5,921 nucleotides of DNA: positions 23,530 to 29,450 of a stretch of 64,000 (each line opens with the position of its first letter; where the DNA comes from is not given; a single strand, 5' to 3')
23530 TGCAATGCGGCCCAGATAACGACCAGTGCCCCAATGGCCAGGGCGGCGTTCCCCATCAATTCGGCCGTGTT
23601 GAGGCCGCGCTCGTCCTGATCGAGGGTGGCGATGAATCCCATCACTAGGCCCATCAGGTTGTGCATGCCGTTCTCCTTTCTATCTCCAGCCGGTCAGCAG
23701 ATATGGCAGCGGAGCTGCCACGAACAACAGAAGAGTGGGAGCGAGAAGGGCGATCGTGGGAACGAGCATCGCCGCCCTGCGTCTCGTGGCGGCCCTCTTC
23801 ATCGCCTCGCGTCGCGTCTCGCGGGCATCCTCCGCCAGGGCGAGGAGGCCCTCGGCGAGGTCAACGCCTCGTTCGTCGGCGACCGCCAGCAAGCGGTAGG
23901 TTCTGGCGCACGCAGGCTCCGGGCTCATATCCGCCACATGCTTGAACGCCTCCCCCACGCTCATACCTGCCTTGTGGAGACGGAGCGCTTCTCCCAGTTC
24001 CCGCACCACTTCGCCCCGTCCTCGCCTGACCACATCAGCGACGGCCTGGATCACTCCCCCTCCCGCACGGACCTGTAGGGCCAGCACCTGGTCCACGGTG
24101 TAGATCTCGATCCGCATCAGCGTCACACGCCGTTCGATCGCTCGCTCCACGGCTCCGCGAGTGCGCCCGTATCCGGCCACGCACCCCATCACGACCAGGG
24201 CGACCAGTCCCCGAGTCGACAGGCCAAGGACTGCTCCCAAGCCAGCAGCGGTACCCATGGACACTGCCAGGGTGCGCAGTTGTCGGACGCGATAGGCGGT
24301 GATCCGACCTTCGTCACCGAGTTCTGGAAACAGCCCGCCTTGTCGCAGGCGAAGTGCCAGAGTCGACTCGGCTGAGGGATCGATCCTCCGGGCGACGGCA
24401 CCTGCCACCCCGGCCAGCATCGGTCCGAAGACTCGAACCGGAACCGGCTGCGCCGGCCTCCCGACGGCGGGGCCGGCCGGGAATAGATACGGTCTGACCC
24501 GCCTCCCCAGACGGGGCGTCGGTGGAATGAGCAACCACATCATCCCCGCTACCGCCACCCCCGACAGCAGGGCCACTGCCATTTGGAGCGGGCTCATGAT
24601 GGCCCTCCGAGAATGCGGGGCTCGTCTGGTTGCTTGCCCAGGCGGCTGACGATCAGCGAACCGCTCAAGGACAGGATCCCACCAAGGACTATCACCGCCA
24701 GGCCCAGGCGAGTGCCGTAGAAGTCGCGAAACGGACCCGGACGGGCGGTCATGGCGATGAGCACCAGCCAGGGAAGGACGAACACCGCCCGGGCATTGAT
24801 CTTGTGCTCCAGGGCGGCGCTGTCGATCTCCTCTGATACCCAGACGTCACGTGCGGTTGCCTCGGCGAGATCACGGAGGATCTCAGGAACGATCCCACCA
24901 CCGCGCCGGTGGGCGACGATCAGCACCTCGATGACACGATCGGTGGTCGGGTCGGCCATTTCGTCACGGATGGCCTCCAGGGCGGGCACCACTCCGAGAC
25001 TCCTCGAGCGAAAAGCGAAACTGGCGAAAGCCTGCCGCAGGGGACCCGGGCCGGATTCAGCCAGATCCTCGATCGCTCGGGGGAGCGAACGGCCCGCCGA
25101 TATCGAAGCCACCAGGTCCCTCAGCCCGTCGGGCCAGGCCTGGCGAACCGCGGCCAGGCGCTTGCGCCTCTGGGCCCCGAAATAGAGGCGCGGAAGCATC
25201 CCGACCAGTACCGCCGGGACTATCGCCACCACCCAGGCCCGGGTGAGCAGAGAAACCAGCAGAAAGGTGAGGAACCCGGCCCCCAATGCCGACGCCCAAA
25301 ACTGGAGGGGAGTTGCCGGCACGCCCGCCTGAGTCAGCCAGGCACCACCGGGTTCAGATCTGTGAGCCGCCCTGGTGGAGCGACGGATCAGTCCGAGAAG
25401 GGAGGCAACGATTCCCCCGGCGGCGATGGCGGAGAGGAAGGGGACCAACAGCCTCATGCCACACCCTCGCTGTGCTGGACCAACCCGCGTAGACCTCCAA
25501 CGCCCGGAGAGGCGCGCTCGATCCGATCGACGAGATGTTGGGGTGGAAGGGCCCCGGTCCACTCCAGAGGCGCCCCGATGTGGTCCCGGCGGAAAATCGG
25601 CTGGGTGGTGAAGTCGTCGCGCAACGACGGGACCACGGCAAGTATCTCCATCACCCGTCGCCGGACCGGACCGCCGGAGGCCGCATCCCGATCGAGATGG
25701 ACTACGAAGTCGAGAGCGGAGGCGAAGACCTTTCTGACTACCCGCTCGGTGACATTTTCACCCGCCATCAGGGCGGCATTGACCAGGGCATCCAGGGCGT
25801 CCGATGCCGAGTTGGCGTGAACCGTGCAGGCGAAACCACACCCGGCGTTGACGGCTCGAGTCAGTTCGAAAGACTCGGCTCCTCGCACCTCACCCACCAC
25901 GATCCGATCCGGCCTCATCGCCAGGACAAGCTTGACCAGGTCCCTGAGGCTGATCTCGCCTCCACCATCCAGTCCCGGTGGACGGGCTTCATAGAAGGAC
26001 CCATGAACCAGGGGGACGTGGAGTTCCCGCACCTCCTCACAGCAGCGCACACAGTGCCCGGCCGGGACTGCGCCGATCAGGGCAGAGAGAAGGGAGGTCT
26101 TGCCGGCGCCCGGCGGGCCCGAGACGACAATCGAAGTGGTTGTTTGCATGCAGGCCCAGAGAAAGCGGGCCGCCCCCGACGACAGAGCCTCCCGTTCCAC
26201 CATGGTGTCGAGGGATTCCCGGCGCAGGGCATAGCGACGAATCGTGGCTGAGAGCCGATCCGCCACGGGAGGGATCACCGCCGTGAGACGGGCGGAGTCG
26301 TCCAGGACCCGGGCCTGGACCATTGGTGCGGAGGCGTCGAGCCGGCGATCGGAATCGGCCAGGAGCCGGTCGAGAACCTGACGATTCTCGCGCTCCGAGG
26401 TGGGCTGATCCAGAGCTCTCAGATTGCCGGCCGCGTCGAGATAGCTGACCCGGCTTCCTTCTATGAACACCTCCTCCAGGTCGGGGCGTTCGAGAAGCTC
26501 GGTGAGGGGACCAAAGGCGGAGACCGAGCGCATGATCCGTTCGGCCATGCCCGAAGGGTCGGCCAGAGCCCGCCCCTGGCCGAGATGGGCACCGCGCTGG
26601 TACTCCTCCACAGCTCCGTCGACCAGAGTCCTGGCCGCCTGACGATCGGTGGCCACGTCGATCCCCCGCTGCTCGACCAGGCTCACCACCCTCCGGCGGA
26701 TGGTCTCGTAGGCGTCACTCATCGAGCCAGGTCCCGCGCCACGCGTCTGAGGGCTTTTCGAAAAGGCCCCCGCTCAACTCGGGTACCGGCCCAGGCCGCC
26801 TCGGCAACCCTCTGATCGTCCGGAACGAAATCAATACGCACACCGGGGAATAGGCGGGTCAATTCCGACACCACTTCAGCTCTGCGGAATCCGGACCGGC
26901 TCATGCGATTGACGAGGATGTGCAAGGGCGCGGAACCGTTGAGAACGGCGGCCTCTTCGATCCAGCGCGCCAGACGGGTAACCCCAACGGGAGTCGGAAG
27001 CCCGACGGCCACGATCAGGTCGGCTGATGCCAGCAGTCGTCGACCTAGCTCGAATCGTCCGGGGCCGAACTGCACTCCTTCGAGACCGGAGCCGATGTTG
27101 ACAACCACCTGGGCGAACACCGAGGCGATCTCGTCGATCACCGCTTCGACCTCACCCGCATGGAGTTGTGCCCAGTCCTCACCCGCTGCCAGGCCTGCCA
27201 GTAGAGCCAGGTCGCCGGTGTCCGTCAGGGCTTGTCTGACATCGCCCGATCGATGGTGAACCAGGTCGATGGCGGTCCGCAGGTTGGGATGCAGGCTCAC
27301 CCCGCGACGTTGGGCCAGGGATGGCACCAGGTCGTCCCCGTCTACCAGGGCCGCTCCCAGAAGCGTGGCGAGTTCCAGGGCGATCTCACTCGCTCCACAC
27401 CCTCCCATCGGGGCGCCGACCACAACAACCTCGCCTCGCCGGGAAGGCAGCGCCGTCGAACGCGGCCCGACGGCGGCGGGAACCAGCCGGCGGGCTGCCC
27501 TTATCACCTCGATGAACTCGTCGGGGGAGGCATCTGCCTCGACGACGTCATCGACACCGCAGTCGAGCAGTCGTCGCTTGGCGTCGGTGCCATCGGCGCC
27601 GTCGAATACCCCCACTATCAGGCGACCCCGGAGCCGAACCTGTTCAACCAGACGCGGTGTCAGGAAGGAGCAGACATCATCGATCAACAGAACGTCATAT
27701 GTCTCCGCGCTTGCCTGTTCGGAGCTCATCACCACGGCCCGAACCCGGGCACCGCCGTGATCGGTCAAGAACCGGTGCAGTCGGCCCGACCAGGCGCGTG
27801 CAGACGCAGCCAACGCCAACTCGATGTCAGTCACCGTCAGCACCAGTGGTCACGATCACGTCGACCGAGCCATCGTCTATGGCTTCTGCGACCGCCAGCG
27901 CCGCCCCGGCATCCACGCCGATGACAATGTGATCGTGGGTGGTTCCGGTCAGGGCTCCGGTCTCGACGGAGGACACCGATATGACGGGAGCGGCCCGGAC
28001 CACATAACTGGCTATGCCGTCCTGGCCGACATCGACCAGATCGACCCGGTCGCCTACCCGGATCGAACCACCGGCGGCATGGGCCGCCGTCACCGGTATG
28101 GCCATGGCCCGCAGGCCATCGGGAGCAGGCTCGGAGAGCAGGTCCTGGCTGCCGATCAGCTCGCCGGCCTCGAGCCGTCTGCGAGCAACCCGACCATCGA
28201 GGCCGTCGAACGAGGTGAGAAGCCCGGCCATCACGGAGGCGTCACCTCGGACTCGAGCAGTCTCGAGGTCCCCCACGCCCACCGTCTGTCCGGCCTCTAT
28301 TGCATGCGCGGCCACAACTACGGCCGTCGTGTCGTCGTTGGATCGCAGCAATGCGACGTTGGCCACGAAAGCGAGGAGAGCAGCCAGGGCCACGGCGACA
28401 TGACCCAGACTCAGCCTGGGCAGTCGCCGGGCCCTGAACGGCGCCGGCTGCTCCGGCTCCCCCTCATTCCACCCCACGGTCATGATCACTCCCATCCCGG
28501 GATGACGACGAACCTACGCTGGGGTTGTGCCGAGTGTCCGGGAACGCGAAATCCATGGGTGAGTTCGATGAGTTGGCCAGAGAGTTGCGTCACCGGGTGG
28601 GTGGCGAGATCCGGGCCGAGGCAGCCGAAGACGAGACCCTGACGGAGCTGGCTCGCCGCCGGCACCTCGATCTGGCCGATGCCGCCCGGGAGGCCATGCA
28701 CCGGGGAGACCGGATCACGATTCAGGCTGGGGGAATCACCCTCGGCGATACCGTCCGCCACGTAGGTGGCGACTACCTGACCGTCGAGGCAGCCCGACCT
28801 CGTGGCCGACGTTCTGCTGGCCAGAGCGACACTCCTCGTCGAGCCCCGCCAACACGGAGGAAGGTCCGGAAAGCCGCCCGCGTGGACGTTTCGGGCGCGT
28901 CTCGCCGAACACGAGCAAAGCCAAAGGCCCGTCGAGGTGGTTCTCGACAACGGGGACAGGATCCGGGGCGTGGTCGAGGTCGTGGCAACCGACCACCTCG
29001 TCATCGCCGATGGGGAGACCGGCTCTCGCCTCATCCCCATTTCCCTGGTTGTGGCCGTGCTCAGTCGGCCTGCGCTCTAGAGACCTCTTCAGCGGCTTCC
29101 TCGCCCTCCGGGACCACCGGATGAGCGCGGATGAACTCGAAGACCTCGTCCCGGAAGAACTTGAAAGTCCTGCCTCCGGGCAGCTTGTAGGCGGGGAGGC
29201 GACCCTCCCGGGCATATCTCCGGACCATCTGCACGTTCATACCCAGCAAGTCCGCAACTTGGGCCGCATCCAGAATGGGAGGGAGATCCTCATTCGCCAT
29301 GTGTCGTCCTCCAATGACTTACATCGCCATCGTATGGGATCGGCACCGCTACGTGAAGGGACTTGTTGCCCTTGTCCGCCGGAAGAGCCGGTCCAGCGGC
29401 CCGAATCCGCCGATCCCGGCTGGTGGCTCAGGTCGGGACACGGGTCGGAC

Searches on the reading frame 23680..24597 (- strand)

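Call 6: search_protein_families(library=pfam, proteins=[window:23680-24597:-], max_evalue=0.01)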
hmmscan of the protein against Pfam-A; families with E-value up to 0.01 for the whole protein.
window:23680-24597:- (305 aa): 1 family
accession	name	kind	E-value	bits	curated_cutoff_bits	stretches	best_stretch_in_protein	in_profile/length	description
PF00482.28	T2SSF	-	8e-12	45.7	25.2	1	171-293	4-123/125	Type II secretion system (T2SS), protein F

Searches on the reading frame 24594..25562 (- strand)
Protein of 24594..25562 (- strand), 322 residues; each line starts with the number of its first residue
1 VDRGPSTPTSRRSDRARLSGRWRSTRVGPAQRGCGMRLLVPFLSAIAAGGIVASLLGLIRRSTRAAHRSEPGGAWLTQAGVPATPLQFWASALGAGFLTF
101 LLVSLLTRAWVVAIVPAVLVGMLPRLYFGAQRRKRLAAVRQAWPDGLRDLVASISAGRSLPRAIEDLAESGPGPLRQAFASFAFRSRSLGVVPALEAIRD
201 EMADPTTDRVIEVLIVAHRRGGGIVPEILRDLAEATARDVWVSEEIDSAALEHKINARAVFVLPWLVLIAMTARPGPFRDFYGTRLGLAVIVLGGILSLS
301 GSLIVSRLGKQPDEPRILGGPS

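Call 6: search_protein_families(library=pfam, proteins=[window:24594-25562:-], max_evalue=0.01)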
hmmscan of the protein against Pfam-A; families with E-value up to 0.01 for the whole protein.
window:24594-25562:- (322 aa): 1 family
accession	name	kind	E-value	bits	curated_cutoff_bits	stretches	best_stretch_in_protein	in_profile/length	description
PF00482.28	T2SSF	-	1.7e-08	34.9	25.2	1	147-272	2-124/125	Type II secretion system (T2SS), protein F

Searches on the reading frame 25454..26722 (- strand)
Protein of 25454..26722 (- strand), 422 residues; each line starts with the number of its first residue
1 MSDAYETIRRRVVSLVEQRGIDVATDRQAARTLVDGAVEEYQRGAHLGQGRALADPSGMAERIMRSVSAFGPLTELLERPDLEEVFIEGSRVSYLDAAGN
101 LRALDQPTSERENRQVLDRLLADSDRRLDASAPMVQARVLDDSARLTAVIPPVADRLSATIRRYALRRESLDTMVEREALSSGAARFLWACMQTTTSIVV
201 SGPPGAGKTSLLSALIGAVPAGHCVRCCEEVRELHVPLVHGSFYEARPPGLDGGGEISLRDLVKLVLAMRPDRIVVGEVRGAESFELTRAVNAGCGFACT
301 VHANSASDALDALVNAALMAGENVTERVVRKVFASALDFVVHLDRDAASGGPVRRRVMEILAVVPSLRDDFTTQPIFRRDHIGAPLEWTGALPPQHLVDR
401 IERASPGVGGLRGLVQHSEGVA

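Call 6: search_protein_families(library=pfam, proteins=[window:25454-26722:-], max_evalue=0.01)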
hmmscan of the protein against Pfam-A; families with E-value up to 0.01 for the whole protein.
window:25454-26722:- (422 aa): 5 families
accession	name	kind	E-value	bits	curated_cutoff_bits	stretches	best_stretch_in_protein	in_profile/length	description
PF00437.27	T2SSE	-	4.1e-23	82.1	24.9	1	124-341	62-273/370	Type II/IV secretion system protein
PF19568.5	Spore_III_AA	-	0.00031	20.4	27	0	262-318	217-274/306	Sporulation stage III, protein AA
PF13191.12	AAA_16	-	0.00042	21.3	32.6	1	192-232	21-64/167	AAA ATPase domain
PF13401.12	AAA_22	-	0.0058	17.4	27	0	194-228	4-33/130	AAA domain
PF06414.18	Zeta_toxin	-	0.0064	16.4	22.3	0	196-235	17-58/199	Zeta toxin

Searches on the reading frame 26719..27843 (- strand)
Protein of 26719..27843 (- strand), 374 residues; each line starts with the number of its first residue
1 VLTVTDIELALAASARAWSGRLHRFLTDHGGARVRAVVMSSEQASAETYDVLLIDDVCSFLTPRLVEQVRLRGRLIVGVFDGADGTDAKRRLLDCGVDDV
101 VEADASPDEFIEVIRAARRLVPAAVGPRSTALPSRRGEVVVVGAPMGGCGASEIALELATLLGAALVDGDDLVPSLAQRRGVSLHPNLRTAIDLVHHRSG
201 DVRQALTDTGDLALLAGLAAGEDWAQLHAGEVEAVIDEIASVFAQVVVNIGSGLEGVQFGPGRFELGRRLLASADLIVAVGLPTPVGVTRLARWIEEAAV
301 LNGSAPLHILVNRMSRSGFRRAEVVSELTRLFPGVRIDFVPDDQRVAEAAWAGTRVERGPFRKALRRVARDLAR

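Call 6: search_protein_families(library=pfam, proteins=[window:26719-27843:-], max_evalue=0.01)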
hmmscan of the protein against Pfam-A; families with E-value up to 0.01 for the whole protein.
window:26719-27843:- (374 aa): 0 families

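Call 43: search_protein_families(library=ncbifam, proteins=[window:26719-27843:-], max_evalue=0.01)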
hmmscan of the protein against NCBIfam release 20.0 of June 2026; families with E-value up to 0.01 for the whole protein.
window:26719-27843:- (374 aa): 1 family
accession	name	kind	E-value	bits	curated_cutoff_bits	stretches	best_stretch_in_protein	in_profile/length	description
TIGR01313.1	therm_gnt_kin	subfamily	0.0019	18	113.75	1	140-176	2-36/164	gluconokinase, GntK/IdnK-type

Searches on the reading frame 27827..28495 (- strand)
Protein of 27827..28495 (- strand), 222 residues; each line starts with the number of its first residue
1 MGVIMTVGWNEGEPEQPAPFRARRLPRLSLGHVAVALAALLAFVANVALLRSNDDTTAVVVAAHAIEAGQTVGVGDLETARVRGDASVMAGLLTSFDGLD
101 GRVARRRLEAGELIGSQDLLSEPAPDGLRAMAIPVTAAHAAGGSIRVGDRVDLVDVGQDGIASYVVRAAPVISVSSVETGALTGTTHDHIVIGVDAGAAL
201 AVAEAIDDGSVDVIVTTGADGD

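Call 6: search_protein_families(library=pfam, proteins=[window:27827-28495:-], max_evalue=0.01)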
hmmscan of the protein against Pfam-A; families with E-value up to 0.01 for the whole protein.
window:27827-28495:- (222 aa): 3 families
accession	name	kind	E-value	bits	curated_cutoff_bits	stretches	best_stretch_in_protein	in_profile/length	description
PF08666.17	SAF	-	2.6e-09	37.9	21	1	58-119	2-62/63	SAF domain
PF13144.11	ChapFlgA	-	7.1e-05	23.3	23.8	1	58-121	2-62/122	Chaperone for flagella basal body P-ring formation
PF16976.10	RcpC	-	7.8e-05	23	28.8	1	120-210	3-108/114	Flp pilus assembly protein RcpC/CpaB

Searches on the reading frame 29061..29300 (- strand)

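Call 68: search_protein_families(library=pfam, proteins=[window:29061-29300:-], max_evalue=0.0001)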
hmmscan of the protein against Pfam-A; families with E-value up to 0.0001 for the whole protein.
window:29061-29300:- (79 aa): 2 families
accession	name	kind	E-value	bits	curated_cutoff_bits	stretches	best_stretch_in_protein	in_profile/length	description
PF12728.13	HTH_17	-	1.4e-11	44.9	27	1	10-60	2-50/51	Helix-turn-helix domain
PF00376.29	MerR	-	9.3e-07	29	28.2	1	14-44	4-35/38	MerR family regulatory protein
